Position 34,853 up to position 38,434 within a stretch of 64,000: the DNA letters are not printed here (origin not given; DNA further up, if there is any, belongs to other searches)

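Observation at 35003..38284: PLD (HKD) nuclease fused N-terminally to a SNF2 helicase with a ~300-aa uncharacterised C-terminal extension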

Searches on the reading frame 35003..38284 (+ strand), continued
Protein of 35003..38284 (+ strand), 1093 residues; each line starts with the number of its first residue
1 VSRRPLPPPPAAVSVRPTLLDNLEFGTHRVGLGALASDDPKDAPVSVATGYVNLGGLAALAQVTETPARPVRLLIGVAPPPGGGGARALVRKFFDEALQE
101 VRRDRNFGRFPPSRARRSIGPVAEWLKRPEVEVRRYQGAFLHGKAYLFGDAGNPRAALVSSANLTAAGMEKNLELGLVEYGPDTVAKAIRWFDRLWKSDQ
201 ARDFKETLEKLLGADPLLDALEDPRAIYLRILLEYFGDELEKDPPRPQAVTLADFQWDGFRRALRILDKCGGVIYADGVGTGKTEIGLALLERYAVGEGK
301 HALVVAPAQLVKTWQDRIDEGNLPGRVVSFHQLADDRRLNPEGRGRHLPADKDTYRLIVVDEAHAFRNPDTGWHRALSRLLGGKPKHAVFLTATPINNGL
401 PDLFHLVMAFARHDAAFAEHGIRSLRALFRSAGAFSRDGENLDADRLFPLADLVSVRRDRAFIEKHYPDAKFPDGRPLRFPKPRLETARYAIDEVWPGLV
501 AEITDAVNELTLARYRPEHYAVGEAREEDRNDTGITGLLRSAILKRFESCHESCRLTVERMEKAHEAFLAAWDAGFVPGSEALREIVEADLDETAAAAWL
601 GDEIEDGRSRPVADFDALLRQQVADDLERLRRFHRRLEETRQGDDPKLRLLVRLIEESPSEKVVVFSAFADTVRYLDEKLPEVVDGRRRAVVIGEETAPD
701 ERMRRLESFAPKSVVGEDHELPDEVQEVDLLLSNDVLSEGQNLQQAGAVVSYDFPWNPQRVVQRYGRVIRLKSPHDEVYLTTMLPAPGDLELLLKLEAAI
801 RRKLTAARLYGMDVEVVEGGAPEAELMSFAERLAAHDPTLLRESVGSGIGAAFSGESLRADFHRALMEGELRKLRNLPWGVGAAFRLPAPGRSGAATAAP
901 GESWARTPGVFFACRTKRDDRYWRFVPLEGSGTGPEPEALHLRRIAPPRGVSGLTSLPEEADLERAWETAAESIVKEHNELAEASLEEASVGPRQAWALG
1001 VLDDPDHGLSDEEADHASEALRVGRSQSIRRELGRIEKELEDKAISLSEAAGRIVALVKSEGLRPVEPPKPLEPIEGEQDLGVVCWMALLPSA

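Call 67: search_protein_families(library=pfam, alignment_id=A4, max_evalue=0.00001)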
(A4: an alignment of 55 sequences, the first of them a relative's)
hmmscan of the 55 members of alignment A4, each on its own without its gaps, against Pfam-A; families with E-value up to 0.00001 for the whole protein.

A. member 1, L008:18907-23163:- (1419 aa): 12 families
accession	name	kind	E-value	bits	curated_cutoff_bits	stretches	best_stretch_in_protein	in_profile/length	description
PF00109.32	ketoacyl-synt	-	5.4e-73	246.1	20.8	1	620-857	2-252/252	Beta-ketoacyl synthase, N-terminal domain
PF08659.16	KR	-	1.8e-62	210.9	22.6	1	231-409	1-180/180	KR domain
PF02801.28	Ketoacyl-synt_C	-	9.3e-30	103.5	20.8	1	865-982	1-118/119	Beta-ketoacyl synthase, C-terminal domain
PF13602.12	ADH_zinc_N_2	-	2.4e-20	74.3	27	1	79-217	1-134/134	Zinc-binding dehydrogenase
PF00698.26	Acyl_transf_1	-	4.2e-20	72.9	32.7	1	1158-1283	9-134/319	Acyl transferase domain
PF00107.32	ADH_zinc_N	-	1.6e-15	57.6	31.8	1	48-139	1-91/129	Zinc-binding dehydrogenase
PF00106.31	adh_short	-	2.6e-14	53.6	26.6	1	234-391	4-162/195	short chain dehydrogenase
PF16197.11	KAsynt_C_assoc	-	3.5e-12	47.2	33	1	985-1091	1-87/111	Ketoacyl-synthetase C-terminal extension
PF22621.2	CurL-like_PKS_C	-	2.3e-10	40.7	27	1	1066-1133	2-64/64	CurL-like, PKS C-terminal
PF13561.12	adh_short_C2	-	1.6e-09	38.2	27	1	241-390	7-155/236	Enoyl-(Acyl carrier protein) reductase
PF00550.31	PP-binding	-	7.4e-08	33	20.8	1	513-577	3-67/67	Phosphopantetheine attachment site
PF22336.2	RhiE-like_linker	-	8.7e-07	29.3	27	1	1069-1139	2-66/67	RhiE-like, KS-MAT linker domain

B. families by the number of members that match (of 55 scanned): 119 families (the first 25 are shown)
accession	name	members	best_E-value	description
PF07992.20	Pyr_redox_2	2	7.7e-62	Pyridine nucleotide-disulphide oxidoreductase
PF00580.27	UvrD-helicase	2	6.3e-55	UvrD/REP helicase N-terminal domain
PF00122.25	E1-E2_ATPase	2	1.1e-48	E1-E2 ATPase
PF01266.30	DAO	2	5e-42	FAD dependent oxidoreductase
PF03235.19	GmrSD_N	2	1.8e-34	GmrSD restriction endonuclease, N-terminal domain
PF12705.13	PDDEXK_1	2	1e-32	PD-(D/E)XK nuclease superfamily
PF00702.32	Hydrolase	2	3.4e-31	haloacid dehalogenase-like hydrolase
PF00271.37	Helicase_C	2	1.7e-20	Helicase conserved C-terminal domain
PF04851.21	ResIII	2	5.9e-13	Type III restriction enzyme, res subunit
PF00070.33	Pyr_redox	2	1e-12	Pyridine nucleotide-disulphide oxidoreductase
PF12838.12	Fer4_7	2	3.1e-08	4Fe-4S dicluster domain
PF00330.25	Aconitase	1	1.7e-159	Aconitase family (aconitate hydratase)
PF06418.20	CTP_synth_N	1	9.8e-124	CTP synthase N-terminus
PF07517.20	SecA_DEAD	1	1.9e-122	SecA DEAD-like domain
PF02781.21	G6PD_C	1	3.1e-120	Glucose-6-phosphate dehydrogenase, C-terminal domain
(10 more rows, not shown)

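Call 77: search_dna_similar(query=window:35003-38284:+, collection=plasmids, mode=protein, max_rows=15, max_evalue=1e-10)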
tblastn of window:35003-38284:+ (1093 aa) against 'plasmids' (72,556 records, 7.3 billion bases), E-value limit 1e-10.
Records with a match: 242; places in all: 250; records where one place covers at least 80% of the query: 5.
Best place of each record, by identity: <60% 242.
By first word of the organism name: Enterococcus 19; Listeria 17; Thermus 16; Bacillus 15; Escherichia 14; Acinetobacter 11; Lactococcus 10; Rhodococcus 9; Lactiplantibacillus 8; Synechocystis 6; and 80 more.
By predicted mobility (MOB-suite, as given by PLSDB): non-mobilizable 147; mobilizable 57; conjugative 38.
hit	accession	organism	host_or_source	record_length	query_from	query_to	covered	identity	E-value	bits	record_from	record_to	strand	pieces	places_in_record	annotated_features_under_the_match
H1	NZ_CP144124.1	Halalkalicoccus sp. CGA53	cell culture,sediment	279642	14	1089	98%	35.5%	4e-135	461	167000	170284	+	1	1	helicase-related protein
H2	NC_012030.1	Halorubrum lacusprofundi ATCC 49239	-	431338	11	1091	99%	33.1%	4e-130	446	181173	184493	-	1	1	helicase-related protein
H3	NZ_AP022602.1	Mycobacterium gallinarum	-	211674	47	1091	96%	33.9%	1e-110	387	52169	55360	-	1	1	helicase-related protein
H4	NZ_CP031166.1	Euzebya pacifica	-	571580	24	1093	98%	31.4%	6e-108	380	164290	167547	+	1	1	helicase-related protein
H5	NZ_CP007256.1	Rhodococcus erythropolis R138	Hydroponic pots with potatoes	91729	107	933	76%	33.0%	1e-95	343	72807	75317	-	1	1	helicase-related protein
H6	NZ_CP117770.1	Nostoc sp. UHCC 0926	whole organism,lichen surface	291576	92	1093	92%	26.8%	8e-76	283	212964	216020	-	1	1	helicase-related protein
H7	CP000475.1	Paenarthrobacter aurescens TC1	-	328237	44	807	70%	34.3%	3e-98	351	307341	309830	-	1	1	helicase, SNF2 family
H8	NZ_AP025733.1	Nostoc cf. commune SO-36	-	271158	92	940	78%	29.1%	1e-75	282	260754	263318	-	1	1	helicase-related protein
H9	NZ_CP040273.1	Nostoc sp. C052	Blasia pusilla,pure culture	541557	92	940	78%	29.0%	4e-76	284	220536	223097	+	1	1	helicase-related protein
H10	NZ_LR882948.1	Planktothrix agardhii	-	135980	114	940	76%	29.2%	6e-79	292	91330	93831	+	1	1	SNF2-related protein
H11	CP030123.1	Brasilonema octagenarum UFV-E1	Eucalyptus grandis,mixed culture,leaves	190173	114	940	76%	28.3%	2e-72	272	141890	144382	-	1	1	helicase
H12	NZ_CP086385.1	Deinococcus radiophilus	Harpadon nehereus,cell culture,2 Mrad ...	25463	117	928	74%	28.4%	6e-69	261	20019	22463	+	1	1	helicase-related protein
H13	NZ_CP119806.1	Halorussus lipolyticus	cell culture,coastal saline-alkali land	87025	19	804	72%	28.7%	1e-51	207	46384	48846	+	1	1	helicase-related protein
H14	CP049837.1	Gordonia terrae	soil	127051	15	813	73%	27.5%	2e-50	203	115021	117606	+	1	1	NgoFVII family restriction endonuclease | hypothetical protein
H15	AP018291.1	Calothrix sp. NIES-4105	-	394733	116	813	64%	31.4%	3e-82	302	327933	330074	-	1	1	putative helicase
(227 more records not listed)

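Call 78: get_annotated_region(hit=H2, flank=8000)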
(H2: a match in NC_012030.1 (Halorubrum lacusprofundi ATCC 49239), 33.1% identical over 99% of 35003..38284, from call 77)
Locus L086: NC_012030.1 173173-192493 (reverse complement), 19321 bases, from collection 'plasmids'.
description: Halorubrum lacusprofundi ATCC 49239 plasmid pHLAC01, complete sequence
organism: Halorubrum lacusprofundi ATCC 49239 (NCBI taxid 416348)
taxonomy: Archaea; Euryarchaeota; Halobacteria; Halobacteriales; Haloferacaceae; Halorubrum; Halorubrum lacusprofundi; Halorubrum lacusprofundi ATCC 49239
host: -; source: -; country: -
typing (MOB-suite, as given by PLSDB): non-mobilizable; mating-pair formation MPF_unknown
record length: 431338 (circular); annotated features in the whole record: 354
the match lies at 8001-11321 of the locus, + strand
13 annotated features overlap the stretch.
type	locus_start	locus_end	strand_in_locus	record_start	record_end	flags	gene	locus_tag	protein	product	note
CDS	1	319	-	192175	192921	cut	-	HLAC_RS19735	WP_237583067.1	Fic family protein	-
CDS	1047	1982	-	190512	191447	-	-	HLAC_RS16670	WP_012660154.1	transposase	GO:0006313 - DNA transposition [Evidence IEA]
CDS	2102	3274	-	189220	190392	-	-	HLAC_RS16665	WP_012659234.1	ISH3-like element ISHla8 family transposase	GO:0006313 - DNA transposition [Evidence IEA]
CDS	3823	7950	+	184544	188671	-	-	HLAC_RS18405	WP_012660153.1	hypothetical protein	-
CDS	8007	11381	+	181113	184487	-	-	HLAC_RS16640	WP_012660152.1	helicase-related protein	-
CDS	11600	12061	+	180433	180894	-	-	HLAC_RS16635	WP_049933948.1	hypothetical protein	-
CDS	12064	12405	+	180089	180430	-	-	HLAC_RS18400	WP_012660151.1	hypothetical protein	-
CDS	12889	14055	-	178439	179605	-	-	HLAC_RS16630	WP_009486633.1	ISH3-like element ISHla1 family transposase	GO:0006313 - DNA transposition [Evidence IEA]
CDS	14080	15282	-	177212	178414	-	-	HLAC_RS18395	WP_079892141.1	hypothetical protein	-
CDS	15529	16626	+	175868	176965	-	-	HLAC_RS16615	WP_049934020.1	hypothetical protein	-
CDS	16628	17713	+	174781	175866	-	-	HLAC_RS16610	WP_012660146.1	hypothetical protein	-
CDS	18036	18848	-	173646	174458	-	-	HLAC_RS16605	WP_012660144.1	hypothetical protein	-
CDS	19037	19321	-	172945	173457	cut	-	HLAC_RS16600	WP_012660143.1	hypothetical protein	-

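Call 79: get_annotated_region(hit=H3, flank=8000)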
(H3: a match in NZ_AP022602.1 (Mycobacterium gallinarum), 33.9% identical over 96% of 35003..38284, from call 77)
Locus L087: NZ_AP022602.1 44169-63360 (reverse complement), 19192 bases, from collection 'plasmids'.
description: Mycobacterium gallinarum strain JCM 6399 plasmid pJCM6399
organism: Mycobacterium gallinarum (NCBI taxid 39689)
taxonomy: Bacteria; Actinomycetota; Actinomycetes; Mycobacteriales; Mycobacteriaceae; Mycobacterium; Mycobacterium gallinarum
host: -; source: -; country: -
typing (MOB-suite, as given by PLSDB): mobilizable; relaxase MOBF
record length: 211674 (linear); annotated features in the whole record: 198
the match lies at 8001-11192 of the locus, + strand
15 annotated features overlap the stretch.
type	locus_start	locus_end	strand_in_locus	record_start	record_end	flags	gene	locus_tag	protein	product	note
CDS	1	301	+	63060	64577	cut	eccD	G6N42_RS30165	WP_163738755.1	type VII secretion integral membrane protein EccD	GO:0009306 - protein secretion [Evidence IEA]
CDS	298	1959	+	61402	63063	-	mycP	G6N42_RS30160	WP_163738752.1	type VII secretion-associated serine protease mycosin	GO:0009306 - protein secretion [Evidence IEA]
CDS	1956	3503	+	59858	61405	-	eccE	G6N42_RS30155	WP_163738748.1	type VII secretion protein EccE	GO:0009306 - protein secretion [Evidence IEA]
CDS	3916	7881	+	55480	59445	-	-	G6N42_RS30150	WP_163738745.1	hypothetical protein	-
CDS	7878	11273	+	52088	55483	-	-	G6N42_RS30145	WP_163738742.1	helicase-related protein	-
CDS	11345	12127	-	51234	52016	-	-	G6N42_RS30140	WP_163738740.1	hypothetical protein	-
CDS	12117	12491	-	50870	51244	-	-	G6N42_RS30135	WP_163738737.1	helix-turn-helix transcriptional regulator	-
CDS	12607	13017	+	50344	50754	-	-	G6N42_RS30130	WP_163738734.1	hypothetical protein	-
CDS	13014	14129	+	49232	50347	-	-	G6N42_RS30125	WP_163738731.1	discoidin domain-containing protein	-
CDS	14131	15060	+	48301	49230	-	-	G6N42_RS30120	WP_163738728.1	conjugal transfer protein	-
CDS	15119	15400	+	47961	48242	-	-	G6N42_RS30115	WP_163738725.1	hypothetical protein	-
CDS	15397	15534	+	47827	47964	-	-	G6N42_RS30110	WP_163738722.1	hypothetical protein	-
CDS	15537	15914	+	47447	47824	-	-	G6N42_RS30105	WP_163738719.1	hypothetical protein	-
CDS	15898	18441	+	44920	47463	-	-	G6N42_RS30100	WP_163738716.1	ATP-binding protein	-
CDS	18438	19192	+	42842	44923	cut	-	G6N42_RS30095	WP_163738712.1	hypothetical protein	-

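Call 81: search_protein_families(library=pfam, proteins=[L086:3823-7950:+, L087:3916-7881:+, L086:8007-11381:+, L087:7878-11273:+], max_evalue=0.01)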
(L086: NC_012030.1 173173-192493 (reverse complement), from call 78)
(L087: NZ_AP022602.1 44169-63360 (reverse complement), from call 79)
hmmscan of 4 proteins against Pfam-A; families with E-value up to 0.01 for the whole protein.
L086:3823-7950:+ (1375 aa): 2 families
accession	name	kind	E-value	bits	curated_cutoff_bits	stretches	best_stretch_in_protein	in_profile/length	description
PF07669.17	Eco57I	-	2.3e-17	64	25.3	1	673-863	2-91/171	Eco57I restriction-modification methylase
PF02384.22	N6_Mtase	-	0.0029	17.4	20.4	0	843-870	122-153/311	N-6 DNA Methylase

L087:3916-7881:+ (1321 aa): 1 family
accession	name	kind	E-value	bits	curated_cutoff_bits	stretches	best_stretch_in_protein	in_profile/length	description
PF07669.17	Eco57I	-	3.5e-10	40.7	25.3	1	674-858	2-85/171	Eco57I restriction-modification methylase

L086:8007-11381:+ (1124 aa): 8 families
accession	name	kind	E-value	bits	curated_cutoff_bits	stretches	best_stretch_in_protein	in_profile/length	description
PF00271.37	Helicase_C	-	1.9e-16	60.7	23.5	1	681-799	13-109/110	Helicase conserved C-terminal domain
PF00176.29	SNF2-rel_dom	-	1.3e-11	44.6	24.9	1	262-452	16-223/290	SNF2-related domain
PF13091.12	PLDc_2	-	3.5e-11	43.5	27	1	121-196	57-132/132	PLD-like domain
PF04851.21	ResIII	-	1.1e-07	32.3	22.5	1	243-388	2-162/164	Type III restriction enzyme, res subunit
PF00270.35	DEAD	-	3.1e-07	30.7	26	1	344-389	115-161/167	DEAD/DEAH box helicase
PF13401.12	AAA_22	-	0.0001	23.1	27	1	265-374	8-109/130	AAA domain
PF20720.3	nSTAND3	-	0.00027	21.1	27.2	1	249-292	3-46/155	Novel STAND NTPase 3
PF09565.16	RE_NgoFVII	-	0.0021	17.9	23.8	0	113-193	58-146/162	NgoFVII restriction endonuclease N-terminal PLD domain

L087:7878-11273:+ (1131 aa): 7 families
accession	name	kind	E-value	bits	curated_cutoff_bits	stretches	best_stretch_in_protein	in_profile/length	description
PF00271.37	Helicase_C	-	6.6e-18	65.4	23.5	1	685-800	12-110/110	Helicase conserved C-terminal domain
PF00176.29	SNF2-rel_dom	-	1.5e-12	47.6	24.9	1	356-464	127-227/290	SNF2-related domain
PF13091.12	PLDc_2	-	2e-10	41.1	27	1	39-200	11-132/132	PLD-like domain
PF04851.21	ResIII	-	5.9e-07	30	22.5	0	267-307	21-62/164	Type III restriction enzyme, res subunit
PF00270.35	DEAD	-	0.0003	21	26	0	353-397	116-161/167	DEAD/DEAH box helicase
PF13872.12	AAA_34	-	0.0018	17.7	27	0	268-306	59-97/306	P-loop containing NTP hydrolase pore-1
PF13401.12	AAA_22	-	0.0086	16.8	27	0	276-380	12-107/130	AAA domain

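Call 92: search_protein_families(library=padloc, proteins=[L081:15860-16909:+, L081:5252-5944:+], max_evalue=0.001)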
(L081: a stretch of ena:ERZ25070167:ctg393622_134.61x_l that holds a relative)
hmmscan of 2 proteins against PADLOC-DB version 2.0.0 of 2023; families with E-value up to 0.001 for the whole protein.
L081:15860-16909:+ (349 aa): 1 family
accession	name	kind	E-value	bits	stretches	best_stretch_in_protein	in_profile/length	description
PDLC04147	HEC-03A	-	2.3e-32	110.3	1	5-158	3-153/159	-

L081:5252-5944:+ (230 aa): 0 families

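Call 98: search_solved_structures(query=A1, max_evalue=0.01)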
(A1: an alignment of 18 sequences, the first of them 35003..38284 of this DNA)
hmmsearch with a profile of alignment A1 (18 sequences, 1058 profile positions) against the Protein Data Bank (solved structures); distinct sequences matched with E-value up to 0.01: 76 (the best 60 are shown).
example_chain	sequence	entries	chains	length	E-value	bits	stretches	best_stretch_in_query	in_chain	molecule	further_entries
8so8_A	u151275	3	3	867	6.9e-14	53.9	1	626-757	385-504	RNA polymerase-associated protein RapA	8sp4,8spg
6bog_A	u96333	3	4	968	1e-13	53.3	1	626-757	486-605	RNA polymerase-associated protein RapA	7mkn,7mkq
7m8e_F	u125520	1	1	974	1e-13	53.3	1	626-757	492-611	RNA polymerase-associated protein RapA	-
4s20_K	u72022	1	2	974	1.2e-13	53.1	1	626-757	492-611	RNA polymerase-associated protein RapA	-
1z63_A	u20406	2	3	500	4.4e-13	51.2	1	230-395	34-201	Helicase of the snf2/rad54 family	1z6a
8t0l_F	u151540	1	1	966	1.6e-12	49.4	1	626-757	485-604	RNA polymerase-associated protein RapA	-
6fhs_G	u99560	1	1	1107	3.8e-12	48.1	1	224-400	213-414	Ino80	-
8oo7_G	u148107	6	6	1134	4.1e-12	48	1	224-400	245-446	Chromatin-remodeling ATPase Ino80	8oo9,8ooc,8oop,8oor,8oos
8atf_G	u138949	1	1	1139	4.2e-12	48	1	224-400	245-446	Ino80 ATPase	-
8qy7_A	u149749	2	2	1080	4.9e-11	44.5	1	626-763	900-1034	DEAD/DEAH box helicase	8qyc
6igm_H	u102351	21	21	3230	2.7e-09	38.7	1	231-393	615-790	Helicase SRCAP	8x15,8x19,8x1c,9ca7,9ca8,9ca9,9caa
8he5_O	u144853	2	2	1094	4.7e-09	37.9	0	237-317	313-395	DNA repair protein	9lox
7zb5_E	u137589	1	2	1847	3.5e-08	35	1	223-393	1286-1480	Helicase-like protein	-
7z8s_E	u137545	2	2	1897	4.3e-08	34.7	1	223-393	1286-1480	Helicase-like protein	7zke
1z3i_X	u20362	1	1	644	7.8e-08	33.9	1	337-393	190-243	similar to RAD54-like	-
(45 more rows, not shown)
